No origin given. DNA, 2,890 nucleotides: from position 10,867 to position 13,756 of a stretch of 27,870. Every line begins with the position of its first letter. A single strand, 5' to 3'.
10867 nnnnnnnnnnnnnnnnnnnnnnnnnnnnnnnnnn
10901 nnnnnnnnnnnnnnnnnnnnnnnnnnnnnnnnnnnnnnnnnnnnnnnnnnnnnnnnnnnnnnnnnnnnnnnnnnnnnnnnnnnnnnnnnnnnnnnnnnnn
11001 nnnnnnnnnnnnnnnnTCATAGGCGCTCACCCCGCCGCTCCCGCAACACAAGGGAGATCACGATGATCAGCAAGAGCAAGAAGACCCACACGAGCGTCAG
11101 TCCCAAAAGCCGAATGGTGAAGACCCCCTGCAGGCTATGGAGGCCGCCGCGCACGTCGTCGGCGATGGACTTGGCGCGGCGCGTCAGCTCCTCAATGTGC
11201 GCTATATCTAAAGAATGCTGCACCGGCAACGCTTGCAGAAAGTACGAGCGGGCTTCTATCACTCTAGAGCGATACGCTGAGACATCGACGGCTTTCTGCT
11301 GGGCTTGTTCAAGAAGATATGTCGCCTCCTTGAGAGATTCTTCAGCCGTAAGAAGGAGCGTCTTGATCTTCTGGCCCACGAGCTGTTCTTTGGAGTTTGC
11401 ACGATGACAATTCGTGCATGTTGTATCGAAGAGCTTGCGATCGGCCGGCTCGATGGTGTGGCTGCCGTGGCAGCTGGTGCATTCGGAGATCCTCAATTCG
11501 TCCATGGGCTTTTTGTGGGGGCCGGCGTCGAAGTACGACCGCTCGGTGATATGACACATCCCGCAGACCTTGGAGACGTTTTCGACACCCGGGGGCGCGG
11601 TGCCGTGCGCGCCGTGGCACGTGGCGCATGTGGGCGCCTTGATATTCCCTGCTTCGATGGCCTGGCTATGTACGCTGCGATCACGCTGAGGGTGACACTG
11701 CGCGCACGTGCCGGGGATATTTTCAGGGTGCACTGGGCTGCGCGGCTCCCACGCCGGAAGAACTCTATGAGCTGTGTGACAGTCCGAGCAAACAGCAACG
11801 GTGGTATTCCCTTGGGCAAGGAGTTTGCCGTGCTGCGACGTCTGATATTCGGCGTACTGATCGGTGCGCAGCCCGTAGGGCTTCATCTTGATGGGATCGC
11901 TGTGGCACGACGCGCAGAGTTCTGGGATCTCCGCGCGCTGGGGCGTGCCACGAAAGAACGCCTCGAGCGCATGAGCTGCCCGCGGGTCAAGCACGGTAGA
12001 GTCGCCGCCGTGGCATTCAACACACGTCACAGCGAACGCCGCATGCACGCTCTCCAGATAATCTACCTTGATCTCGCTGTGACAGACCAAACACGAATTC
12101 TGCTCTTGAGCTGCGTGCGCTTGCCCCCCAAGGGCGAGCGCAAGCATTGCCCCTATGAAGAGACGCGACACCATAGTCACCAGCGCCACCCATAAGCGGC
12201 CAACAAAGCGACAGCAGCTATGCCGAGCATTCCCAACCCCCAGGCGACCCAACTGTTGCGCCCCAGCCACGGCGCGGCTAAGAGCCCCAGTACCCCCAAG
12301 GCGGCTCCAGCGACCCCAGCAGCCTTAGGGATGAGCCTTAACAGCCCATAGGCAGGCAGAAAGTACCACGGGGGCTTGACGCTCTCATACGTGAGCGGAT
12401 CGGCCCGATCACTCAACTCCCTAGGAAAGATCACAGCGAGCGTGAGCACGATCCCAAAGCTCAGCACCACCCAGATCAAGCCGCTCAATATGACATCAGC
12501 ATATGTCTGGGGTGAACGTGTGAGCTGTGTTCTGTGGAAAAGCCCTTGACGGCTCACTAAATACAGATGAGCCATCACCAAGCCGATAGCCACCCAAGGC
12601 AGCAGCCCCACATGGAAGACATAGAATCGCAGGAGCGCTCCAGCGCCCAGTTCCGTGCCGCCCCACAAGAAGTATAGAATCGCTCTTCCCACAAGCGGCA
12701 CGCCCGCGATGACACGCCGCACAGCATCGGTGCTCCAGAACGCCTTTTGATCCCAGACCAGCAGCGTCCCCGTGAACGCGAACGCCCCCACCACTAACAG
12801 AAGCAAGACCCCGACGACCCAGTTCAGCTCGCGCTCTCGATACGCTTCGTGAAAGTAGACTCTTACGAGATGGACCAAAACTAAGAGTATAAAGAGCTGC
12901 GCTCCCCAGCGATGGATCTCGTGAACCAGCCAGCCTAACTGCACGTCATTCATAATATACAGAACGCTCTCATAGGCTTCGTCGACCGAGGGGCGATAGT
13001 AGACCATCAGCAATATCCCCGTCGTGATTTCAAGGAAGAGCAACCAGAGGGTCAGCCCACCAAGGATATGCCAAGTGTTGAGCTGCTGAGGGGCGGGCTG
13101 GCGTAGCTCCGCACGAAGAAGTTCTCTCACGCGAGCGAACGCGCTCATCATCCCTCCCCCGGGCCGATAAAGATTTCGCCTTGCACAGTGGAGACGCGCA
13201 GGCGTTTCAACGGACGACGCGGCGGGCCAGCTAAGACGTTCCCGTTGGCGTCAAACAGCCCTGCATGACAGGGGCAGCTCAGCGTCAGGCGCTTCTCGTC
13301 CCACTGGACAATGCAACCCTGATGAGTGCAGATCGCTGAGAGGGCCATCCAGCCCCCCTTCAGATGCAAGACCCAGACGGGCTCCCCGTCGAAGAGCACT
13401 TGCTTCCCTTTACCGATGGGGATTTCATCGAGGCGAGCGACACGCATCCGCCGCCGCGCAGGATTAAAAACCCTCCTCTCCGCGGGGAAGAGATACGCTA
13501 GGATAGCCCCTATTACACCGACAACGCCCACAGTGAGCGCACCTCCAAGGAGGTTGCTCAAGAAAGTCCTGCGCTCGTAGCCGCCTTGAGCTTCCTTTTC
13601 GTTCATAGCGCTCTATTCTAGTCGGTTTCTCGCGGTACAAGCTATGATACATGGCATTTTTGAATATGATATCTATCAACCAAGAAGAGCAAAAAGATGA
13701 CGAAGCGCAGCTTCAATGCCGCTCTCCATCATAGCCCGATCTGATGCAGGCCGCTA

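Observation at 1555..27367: Self-contained 96-heme respiratory supercluster: many quinol-side modules feeding anchor-less terminal enzymes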

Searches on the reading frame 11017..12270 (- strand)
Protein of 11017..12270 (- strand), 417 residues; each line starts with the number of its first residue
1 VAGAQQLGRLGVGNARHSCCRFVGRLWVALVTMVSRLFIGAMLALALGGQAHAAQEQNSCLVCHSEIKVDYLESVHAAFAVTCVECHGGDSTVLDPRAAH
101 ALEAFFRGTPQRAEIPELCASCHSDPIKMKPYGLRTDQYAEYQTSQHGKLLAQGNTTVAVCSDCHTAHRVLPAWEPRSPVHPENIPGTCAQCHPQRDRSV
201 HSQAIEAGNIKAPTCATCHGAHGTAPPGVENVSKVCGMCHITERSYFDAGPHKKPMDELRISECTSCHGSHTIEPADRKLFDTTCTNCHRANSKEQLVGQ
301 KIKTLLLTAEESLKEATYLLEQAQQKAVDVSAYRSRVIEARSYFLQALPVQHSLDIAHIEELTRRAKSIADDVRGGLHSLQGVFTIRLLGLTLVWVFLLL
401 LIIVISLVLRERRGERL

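Call 7: search_protein_families(library=pfam, proteins=[window:11017-12270:-], max_evalue=0.01)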
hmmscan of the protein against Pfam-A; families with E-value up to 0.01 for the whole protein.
window:11017-12270:- (417 aa): 7 families
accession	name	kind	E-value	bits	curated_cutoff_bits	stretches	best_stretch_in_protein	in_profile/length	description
PF14522.11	Cytochrome_C7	-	5.8e-11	42.5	24.8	3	118-193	15-66/67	Cytochrome c7 and related cytochrome c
PF09699.15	Paired_CXXCH_1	-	2.5e-10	40.3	20.6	1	211-242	5-38/41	Doubled CXXCH motif (Paired_CXXCH_1)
PF14537.11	Cytochrom_c3_2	-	2.2e-09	38.1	25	2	75-193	1-78/79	Cytochrome c3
PF22113.1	Mtrc-MtrF_II-IV_dom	-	1e-08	35.3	30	1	81-168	82-166/176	Outer membrane cytochrome MtrC/MtrF-like, domains II/IV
PF22678.1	Cytochrom_c_NrfB-like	-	1.7e-05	25.6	27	0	51-87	27-65/89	Cytochrome c-type protein NrfB-like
PF02085.21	Cytochrom_CIII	-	3.2e-05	24.6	22.9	0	212-289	31-101/101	Class III cytochrome C family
PF13435.11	Cytochrome_C554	-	0.0006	21.1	20.8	1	235-296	1-62/84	Cytochrome c554 and c-prime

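Call 14: search_protein_families(library=ncbifam, proteins=[window:11017-12270:-], max_evalue=0.001)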
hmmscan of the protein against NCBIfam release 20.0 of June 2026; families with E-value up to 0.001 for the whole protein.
window:11017-12270:- (417 aa): 7 families
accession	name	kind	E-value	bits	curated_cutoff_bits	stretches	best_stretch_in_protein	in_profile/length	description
TIGR03508.1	decahem_SO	subfamily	4.8e-12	45.9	192.2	1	52-268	65-248/258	DmsE family decaheme c-type cytochrome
TIGR03153.1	cytochr_NrfH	equivalog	7.8e-07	29.2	134.2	0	32-89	3-61/138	cytochrome c nitrite reductase small subunit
TIGR01905.1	paired_CXXCH_1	subfamily_domain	8.1e-07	28.9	25.2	0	213-242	7-38/41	doubled CXXCH domain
TIGR03507.1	decahem_SO1788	subfamily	1.4e-05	23.8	209.3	0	235-312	245-325/672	OmcA/MtrC family decaheme c-type cytochrome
TIGR03046.1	PS_II_psbV2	equivalog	2.7e-05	23.8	148.35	0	76-120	61-105/157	photosystem II cytochrome PsbV2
NF040943.1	cytoc3_ExtM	equivalog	7.6e-05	21.2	800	1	42-128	4-84/599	selenite/tellurite reduction operon c-type cytochrome ExtM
NF040971.1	cytc_ExtS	equivalog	0.00028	20.3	100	0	33-101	1-60/262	selenite/tellurite reduction operon c-type cytochrome lipoprotein ExtS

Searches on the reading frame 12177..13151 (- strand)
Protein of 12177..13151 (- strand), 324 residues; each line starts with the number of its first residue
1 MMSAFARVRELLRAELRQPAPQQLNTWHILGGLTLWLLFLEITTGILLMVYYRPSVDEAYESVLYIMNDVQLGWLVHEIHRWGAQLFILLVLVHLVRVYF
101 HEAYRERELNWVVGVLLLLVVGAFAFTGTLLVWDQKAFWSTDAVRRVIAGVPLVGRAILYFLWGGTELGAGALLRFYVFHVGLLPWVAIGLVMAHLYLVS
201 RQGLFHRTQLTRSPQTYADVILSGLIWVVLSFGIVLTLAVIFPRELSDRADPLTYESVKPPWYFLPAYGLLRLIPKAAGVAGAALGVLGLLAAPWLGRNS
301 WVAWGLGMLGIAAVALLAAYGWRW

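Call 7: search_protein_families(library=pfam, proteins=[window:12177-13151:-], max_evalue=0.01)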
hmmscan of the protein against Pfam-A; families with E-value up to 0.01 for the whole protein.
window:12177-13151:- (324 aa): 5 families
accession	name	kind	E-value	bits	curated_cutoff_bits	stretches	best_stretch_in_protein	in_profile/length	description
PF00033.24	Cytochrome_B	-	7.3e-49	166.6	27.2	1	18-202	4-188/189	Cytochrome b/b6/petB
PF13631.11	Cytochrom_B_N_2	-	6e-35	121.1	27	1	86-246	2-166/169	Cytochrome b(N-terminal)/b6/petB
PF00032.22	Cytochrom_B_C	-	1.6e-07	31.9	20.7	1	251-301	3-55/102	Cytochrome b(C-terminal)/b6/petD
PF14358.11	DUF4405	-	7.1e-05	23.7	26.7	1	32-96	4-63/66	Domain of unknown function (DUF4405)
PF01292.26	Ni_hydr_CYTB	-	8.4e-05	22.8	30.1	1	17-105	89-169/179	Prokaryotic cytochrome b561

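Call 63: search_protein_families(library=ncbifam, proteins=[window:12177-13151:-], max_evalue=0.001)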
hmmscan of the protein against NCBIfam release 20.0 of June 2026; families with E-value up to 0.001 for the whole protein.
window:12177-13151:- (324 aa): 5 families
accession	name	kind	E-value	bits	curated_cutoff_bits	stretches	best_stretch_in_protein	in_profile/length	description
NF002990.0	PRK03735.1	subfamily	1.6e-54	185.1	325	1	25-204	39-219/223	cytochrome b6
NF040969.1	cytb_ExtP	equivalog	2.9e-54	184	290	1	24-204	21-202/205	selenite/tellurite reduction operon b-type cytochrome ExtP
NF050120.1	bc1_QcrB_actin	exception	5.4e-29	101.4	500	1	55-277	53-303/458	cytochrome bc1 complex cytochrome b subunit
NF041076.1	cyt_b_SoxC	equivalog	1e-19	70.8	740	1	25-214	27-211/542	proton pump complex cytochrome B SoxC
TIGR01156.1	cytb6_f_IV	equivalog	4.1e-06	26.7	127.05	1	225-296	41-114/160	cytochrome b6-f complex subunit IV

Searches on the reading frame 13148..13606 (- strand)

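Call 7: search_protein_families(library=pfam, proteins=[window:13148-13606:-], max_evalue=0.01)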
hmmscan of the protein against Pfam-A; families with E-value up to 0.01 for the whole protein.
window:13148-13606:- (152 aa): 3 families
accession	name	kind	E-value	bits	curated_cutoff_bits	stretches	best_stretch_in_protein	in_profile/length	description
PF00355.32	Rieske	-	3.3e-13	49.8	20.3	1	54-135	3-86/88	Rieske [2Fe-2S] domain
PF25471.1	TM_PetC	-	0.00052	20.2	37.1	1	11-42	8-39/48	Iron-sulfur subunit PetC transmembrane anchor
PF13806.12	Rieske_2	-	0.0011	19.3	27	1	55-147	4-103/104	Rieske-like [2Fe-2S] domain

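Call 63: search_protein_families(library=ncbifam, proteins=[window:13148-13606:-], max_evalue=0.001)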
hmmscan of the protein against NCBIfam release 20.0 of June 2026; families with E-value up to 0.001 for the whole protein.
window:13148-13606:- (152 aa): 9 families
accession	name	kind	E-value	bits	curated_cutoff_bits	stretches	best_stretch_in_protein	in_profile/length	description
NF045928.1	Cytb6fFeSPetC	equivalog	1.6e-17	63.5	250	1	9-147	11-163/179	cytochrome b6-f complex iron-sulfur subunit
NF010001.0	PRK13474.1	subfamily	2.4e-17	62.8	154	1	87-147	101-161/178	cytochrome b6-f complex iron-sulfur subunit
TIGR01416.1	Rieske_proteo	equivalog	3.5e-15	56.5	97.4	1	84-133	107-160/176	ubiquinol-cytochrome c reductase iron-sulfur subunit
NF050121.1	bc1_QcrA_actin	exception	5.6e-11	42.5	275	1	84-139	238-296/319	cytochrome bc1 complex Rieske iron-sulfur subunit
NF007422.0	PRK09965.1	equivalog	4.1e-09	36.4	113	1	53-147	3-98/106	bifunctional 3-phenylpropionate/cinnamic acid dioxygenase ferredoxin subunit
NF041174.1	SDX_Thmprot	equivalog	1.3e-08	34.9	170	1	72-129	22-80/109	sulredoxin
TIGR02694.1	arsenite_ox_S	equivalog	4.8e-08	33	95.65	1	87-122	52-89/129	arsenate reductase (azurin) small subunit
NF041683.1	ant_diox_AndAb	equivalog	3e-06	27.4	150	1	55-146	4-97/100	anthranilate 1,2-dioxygenase ferredoxin subunit AndAb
NF042948.2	3PPDioc_HcaC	equivalog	1.1e-05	25.6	150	1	53-147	3-100/105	3-phenylpropionate/cinnamic acid dioxygenase ferredoxin subunit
